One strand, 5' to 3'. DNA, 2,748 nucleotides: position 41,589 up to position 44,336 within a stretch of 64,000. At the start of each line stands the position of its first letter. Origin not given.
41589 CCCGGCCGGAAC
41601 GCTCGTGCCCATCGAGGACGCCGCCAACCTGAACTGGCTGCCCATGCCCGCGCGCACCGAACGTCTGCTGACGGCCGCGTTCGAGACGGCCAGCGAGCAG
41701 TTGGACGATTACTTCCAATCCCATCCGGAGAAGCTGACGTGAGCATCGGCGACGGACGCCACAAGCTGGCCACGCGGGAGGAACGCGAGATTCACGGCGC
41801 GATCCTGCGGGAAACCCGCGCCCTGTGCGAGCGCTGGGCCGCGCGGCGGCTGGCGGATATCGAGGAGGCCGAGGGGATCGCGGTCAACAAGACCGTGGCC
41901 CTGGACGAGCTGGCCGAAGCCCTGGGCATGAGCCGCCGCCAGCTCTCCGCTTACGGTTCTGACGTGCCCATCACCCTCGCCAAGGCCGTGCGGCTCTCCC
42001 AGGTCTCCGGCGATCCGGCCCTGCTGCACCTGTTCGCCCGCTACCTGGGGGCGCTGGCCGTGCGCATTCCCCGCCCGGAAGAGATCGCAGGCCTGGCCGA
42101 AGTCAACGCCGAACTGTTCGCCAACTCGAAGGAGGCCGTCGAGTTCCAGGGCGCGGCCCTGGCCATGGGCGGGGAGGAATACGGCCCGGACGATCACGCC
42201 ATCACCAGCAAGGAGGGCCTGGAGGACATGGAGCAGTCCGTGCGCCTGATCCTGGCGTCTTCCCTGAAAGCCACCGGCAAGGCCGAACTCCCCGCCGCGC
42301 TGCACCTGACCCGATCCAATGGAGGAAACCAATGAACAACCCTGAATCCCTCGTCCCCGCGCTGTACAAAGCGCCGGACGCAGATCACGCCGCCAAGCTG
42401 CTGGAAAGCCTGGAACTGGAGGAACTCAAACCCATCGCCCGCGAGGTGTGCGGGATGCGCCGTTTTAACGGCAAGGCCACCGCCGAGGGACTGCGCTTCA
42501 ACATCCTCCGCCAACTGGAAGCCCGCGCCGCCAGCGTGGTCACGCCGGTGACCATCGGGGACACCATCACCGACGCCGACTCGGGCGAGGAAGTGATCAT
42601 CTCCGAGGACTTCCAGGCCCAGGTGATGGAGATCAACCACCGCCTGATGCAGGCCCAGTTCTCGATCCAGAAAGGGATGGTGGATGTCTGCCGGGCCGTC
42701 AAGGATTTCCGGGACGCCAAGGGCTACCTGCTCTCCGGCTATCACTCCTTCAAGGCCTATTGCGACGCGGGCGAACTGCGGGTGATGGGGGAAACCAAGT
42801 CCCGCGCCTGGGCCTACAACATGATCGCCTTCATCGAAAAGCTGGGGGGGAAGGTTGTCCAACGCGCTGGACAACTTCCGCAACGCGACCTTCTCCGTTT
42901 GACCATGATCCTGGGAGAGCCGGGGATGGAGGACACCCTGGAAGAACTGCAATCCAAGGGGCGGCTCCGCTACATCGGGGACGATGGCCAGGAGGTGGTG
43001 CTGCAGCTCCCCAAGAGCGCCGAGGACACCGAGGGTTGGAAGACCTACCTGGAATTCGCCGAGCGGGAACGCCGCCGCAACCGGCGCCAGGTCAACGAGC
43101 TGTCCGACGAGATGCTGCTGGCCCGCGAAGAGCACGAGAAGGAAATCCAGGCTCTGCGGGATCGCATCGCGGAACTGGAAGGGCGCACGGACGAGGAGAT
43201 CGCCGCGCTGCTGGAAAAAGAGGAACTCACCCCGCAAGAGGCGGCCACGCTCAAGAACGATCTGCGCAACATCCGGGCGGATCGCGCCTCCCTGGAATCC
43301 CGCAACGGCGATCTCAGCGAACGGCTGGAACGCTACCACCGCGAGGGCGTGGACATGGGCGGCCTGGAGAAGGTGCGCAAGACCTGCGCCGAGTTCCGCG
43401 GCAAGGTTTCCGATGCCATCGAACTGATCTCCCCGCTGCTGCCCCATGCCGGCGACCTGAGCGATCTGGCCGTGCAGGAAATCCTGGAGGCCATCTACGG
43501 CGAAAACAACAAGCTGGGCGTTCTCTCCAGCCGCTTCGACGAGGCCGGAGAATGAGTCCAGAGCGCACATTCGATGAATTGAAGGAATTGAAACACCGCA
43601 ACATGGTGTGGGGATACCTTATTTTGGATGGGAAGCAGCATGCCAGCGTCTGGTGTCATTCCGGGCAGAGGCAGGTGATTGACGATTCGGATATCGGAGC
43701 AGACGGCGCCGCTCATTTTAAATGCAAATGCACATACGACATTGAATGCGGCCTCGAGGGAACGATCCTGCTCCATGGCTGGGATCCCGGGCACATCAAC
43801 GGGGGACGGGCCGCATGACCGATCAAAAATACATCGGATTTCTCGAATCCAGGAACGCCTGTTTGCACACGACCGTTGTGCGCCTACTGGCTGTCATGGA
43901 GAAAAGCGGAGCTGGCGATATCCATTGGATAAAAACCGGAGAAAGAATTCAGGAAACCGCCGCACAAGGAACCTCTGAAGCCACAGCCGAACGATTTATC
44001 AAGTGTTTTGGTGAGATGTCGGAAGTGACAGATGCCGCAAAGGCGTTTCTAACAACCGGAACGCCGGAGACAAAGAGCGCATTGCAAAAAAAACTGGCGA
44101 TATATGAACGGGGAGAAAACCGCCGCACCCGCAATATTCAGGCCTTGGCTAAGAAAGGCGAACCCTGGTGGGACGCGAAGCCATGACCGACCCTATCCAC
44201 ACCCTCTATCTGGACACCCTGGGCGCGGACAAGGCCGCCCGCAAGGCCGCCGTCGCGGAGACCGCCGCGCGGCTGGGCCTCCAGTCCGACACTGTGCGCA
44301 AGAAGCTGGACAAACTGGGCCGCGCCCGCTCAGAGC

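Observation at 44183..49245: Transposase followed by four small genes and two tandem MuB-like AAA+ paralogs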

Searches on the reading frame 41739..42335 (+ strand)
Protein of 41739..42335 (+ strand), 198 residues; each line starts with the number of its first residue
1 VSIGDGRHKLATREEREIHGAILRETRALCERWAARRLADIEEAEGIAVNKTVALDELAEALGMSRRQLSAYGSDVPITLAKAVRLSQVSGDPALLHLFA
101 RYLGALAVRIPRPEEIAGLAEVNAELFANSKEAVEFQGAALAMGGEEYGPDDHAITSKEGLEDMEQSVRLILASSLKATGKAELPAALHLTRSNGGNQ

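Call 19: search_protein_families(library=phrogs, proteins=[window:41739-42335:+], max_evalue=0.001)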
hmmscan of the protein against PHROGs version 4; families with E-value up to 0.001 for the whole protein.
window:41739-42335:+ (198 aa): 1 family
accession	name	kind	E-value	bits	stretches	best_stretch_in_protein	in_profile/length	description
phrog_101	-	transcription regulation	1.9e-09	38.5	1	41-143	23-126/203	CII-like transcriptional activator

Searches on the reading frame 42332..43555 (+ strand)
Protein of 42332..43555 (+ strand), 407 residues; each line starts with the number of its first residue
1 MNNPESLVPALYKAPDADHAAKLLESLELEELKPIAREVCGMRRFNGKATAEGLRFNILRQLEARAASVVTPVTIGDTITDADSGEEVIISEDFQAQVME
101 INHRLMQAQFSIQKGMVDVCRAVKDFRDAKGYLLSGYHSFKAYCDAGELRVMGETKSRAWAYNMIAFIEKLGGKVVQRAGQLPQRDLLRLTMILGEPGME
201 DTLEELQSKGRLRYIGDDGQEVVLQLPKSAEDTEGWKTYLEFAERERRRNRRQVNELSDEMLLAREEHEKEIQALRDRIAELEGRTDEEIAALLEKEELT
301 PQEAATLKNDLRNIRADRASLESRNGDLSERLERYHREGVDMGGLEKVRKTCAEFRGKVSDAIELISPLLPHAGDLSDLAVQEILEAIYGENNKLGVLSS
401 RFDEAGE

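Call 3: search_protein_families(library=pfam, proteins=[window:42332-43555:+], max_evalue=0.01)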
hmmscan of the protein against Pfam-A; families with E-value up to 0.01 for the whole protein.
window:42332-43555:+ (407 aa): 2 families
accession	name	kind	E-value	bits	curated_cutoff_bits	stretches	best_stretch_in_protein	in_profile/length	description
PF05010.19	TACC_C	-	0.0019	18.4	29.9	1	243-354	13-120/201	Transforming acidic coiled-coil-containing protein (TACC), C-terminal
PF25764.1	KIF21A_4th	-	0.0084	16.2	33.1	1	243-323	73-156/183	KIF21A-like domain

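Call 4: search_protein_families(library=phrogs, proteins=[window:42332-43555:+], max_evalue=0.01)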
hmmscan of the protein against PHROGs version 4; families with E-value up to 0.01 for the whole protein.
window:42332-43555:+ (407 aa): 0 families

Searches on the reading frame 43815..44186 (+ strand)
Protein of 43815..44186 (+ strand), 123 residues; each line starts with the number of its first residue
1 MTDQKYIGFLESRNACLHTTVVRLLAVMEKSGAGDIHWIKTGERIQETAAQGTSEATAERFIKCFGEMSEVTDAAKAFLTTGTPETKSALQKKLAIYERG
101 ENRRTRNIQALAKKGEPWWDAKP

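Call 19: search_protein_families(library=phrogs, proteins=[window:43815-44186:+], max_evalue=0.001)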
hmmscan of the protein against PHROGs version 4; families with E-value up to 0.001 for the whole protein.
window:43815-44186:+ (123 aa): 0 families
